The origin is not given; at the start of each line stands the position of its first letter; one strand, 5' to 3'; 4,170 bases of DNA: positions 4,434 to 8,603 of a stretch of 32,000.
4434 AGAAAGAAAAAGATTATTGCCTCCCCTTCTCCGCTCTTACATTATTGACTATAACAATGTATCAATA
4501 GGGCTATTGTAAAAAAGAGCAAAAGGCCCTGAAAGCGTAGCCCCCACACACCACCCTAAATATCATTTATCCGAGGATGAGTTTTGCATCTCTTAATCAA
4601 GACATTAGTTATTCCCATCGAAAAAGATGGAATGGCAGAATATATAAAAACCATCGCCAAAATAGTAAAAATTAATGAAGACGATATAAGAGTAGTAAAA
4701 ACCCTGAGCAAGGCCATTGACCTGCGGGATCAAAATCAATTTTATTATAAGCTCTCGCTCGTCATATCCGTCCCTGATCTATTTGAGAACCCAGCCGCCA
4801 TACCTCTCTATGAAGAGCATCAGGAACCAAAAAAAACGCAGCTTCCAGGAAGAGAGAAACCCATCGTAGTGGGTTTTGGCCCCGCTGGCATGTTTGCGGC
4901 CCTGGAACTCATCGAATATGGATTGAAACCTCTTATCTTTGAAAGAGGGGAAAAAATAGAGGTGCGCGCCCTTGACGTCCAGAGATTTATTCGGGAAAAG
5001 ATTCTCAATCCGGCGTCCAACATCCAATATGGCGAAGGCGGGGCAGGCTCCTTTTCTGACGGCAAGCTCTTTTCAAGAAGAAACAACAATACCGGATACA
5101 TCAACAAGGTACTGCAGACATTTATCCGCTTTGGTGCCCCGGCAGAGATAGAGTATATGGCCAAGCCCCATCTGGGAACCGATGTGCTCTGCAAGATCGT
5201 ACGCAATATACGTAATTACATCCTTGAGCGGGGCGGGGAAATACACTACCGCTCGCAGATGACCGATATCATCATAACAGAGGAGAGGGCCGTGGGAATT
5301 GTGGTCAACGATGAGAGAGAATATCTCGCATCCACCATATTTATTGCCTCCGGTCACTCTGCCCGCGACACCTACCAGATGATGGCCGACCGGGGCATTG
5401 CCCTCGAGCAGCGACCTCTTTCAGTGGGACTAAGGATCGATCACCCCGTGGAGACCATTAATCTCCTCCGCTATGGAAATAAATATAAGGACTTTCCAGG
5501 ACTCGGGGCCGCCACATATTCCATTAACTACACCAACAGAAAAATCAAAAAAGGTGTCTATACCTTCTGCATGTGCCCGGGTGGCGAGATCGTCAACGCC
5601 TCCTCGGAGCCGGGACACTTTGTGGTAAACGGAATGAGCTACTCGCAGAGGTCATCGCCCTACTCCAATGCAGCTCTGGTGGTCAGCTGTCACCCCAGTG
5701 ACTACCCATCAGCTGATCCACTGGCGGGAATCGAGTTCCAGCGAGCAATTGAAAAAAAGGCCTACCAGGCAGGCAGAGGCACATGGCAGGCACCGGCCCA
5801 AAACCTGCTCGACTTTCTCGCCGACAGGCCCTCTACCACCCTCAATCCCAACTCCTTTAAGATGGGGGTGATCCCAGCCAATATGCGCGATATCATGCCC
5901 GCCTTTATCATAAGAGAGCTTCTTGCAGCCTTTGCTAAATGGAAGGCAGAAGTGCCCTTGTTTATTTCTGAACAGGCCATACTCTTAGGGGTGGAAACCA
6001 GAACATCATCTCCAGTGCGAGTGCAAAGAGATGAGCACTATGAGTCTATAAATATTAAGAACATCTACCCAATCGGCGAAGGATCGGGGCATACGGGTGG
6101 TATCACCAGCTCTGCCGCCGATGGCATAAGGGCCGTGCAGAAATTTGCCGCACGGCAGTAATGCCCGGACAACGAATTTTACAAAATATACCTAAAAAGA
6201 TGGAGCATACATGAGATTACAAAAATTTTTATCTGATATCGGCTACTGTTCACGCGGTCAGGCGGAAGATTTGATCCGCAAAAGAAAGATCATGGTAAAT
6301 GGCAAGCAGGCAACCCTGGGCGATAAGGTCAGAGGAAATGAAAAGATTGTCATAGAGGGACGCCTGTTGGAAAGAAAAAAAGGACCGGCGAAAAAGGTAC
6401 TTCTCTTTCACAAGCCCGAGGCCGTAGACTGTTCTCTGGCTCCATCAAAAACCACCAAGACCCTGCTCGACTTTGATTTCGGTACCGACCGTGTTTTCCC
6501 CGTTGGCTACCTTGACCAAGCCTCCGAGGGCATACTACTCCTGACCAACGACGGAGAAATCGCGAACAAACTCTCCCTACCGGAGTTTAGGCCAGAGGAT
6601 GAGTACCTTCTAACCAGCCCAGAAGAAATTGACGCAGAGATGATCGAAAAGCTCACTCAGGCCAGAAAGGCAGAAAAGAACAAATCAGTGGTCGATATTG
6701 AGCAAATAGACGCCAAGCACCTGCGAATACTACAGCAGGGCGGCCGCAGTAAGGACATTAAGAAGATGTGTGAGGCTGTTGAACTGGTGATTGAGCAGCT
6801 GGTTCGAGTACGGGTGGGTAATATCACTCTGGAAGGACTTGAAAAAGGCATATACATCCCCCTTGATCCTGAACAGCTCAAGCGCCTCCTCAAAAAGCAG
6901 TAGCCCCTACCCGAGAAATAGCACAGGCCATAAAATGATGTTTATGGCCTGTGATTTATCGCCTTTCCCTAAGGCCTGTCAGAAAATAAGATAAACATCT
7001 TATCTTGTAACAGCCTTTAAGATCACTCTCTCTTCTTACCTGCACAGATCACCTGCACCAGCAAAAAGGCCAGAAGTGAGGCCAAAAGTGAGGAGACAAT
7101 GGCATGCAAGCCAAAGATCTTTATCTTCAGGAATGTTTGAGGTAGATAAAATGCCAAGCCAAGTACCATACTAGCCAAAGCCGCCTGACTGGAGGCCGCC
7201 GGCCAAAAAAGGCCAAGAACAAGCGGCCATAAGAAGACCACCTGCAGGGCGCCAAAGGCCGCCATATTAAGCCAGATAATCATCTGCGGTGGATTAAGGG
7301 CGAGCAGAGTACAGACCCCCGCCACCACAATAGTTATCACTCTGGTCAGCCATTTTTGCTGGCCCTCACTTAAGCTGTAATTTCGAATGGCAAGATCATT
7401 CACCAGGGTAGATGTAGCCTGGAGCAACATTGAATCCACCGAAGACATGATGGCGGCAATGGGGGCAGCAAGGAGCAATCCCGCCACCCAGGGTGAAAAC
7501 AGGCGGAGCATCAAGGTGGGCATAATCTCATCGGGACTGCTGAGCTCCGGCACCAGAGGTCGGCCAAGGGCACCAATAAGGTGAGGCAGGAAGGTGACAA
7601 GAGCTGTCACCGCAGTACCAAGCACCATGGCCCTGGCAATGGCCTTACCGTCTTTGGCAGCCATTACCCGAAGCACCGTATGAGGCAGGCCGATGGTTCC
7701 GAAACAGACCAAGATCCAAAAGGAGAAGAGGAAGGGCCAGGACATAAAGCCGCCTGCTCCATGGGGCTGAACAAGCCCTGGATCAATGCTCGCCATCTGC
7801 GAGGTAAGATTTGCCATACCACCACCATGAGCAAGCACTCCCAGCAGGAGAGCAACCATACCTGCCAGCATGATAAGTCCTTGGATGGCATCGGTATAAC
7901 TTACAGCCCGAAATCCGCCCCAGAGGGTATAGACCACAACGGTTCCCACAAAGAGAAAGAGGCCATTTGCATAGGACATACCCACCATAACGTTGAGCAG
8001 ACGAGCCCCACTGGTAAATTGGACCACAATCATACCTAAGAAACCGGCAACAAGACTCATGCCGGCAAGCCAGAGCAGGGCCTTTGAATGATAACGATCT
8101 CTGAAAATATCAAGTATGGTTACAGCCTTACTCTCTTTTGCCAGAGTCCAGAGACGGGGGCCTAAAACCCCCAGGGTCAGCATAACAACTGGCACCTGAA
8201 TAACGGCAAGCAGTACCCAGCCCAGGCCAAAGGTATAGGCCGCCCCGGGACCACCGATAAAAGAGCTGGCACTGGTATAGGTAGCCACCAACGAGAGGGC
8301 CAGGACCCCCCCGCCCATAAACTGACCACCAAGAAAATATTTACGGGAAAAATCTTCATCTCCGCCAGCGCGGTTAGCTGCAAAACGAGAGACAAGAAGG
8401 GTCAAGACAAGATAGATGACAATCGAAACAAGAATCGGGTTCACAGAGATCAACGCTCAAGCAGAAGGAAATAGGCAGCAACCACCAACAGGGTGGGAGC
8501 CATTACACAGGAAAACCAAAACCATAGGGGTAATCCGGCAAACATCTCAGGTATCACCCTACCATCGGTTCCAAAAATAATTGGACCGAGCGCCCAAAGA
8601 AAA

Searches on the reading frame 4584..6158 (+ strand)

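Call 15: search_protein_families(library=ncbifam, proteins=[window:4584-6158:+], max_evalue=1e-10)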
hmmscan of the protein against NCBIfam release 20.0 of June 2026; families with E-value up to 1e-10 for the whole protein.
window:4584-6158:+ (525 aa): 0 families

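Call 16: search_protein_families(library=pfam, proteins=[window:4584-6158:+], max_evalue=0.00001)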
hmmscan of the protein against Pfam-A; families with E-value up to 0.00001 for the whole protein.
window:4584-6158:+ (525 aa): 2 families
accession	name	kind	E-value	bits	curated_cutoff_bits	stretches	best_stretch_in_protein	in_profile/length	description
PF21688.3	FAD-depend_C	-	2e-65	221.1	27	1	278-474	1-197/197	FAD-dependent protein, C-terminal domain-like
PF03486.20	HI0933_like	-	3.2e-07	30.5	50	0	94-125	4-35/244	HI0933-like protein Rossmann domain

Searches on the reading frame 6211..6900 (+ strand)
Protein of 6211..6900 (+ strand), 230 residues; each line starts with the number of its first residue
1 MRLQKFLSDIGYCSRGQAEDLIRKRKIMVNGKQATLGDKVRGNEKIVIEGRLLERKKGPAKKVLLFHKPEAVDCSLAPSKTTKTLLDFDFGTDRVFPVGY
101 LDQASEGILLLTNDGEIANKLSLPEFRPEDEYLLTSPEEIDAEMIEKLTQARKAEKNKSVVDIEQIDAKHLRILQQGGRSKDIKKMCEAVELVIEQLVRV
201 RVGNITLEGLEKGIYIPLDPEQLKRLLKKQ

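Call 15: search_protein_families(library=ncbifam, proteins=[window:6211-6900:+], max_evalue=1e-10)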
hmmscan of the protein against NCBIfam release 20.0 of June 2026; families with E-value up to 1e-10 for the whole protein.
window:6211-6900:+ (230 aa): 5 families
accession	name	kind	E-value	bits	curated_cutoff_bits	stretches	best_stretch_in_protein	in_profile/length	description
NF007784.0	PRK10475.1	equivalog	1.2e-32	113.1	318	1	1-228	7-234/290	23S rRNA pseudouridine(2604) synthase RluF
TIGR00093.1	TIGR00093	subfamily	7.8e-27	94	109.3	1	67-219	1-160/161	pseudouridine synthase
NF007976.1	PRK10700.1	equivalog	1.1e-26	93.6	290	1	2-225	4-239/291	23S rRNA pseudouridine(2605) synthase RluB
NF008097.0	PRK10839.1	equivalog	1.2e-21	77.4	275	1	1-223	1-227/232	16S rRNA pseudouridine(516) synthase RsuA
NF008487.1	PRK11394.1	equivalog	3.8e-11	42.9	284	0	60-132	27-98/206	23S rRNA pseudouridine(2457) synthase RluE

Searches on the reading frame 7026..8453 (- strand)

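Call 15: search_protein_families(library=ncbifam, proteins=[window:7026-8453:-], max_evalue=1e-10)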
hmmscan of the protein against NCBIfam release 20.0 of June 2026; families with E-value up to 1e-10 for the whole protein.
window:7026-8453:- (476 aa): 9 families
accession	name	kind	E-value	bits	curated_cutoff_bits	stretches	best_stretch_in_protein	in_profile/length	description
TIGR02119.1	panF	equivalog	1.2e-154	515.8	328.05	1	7-468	3-466/471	sodium/pantothenate symporter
TIGR00813.1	sss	superfamily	1.1e-77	261.9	184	1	39-432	1-411/411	sodium/solute symporter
TIGR02121.1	Na_Pro_sym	equivalog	4.9e-55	187.1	515.5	1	7-469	3-468/488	sodium/proline symporter PutP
NF011948.0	PRK15419.1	equivalog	1.4e-27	96.8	955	1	4-461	4-464/502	sodium/proline symporter PutP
NF007790.0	PRK10484.1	equivalog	1.2e-21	77.2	401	1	9-469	4-482/527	solute:sodium symporter family transporter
TIGR03648.1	Na_symport_lg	subfamily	3.3e-17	62.1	320.75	1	320-442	359-483/547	VC_2705 family sodium/solute symporter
NF006903.2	PRK09395.1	subfamily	3.2e-14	52.2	750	1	9-437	39-476/552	cation/acetate symporter ActP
NF046076.1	monocarbox_MctP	equivalog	1.9e-12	46.7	625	1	9-436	4-434/481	monocarboxylate uptake permease MctP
NF009135.0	PRK12488.1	subfamily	1.4e-11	43.7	850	1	9-281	36-302/549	cation/acetate symporter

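Call 16: search_protein_families(library=pfam, proteins=[window:7026-8453:-], max_evalue=0.00001)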
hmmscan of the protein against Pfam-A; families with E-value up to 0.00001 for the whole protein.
window:7026-8453:- (476 aa): 1 family
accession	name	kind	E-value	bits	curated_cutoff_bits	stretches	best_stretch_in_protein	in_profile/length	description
PF00474.23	SSF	-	3.2e-94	316.5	22.8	1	39-432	1-406/406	Sodium:solute symporter family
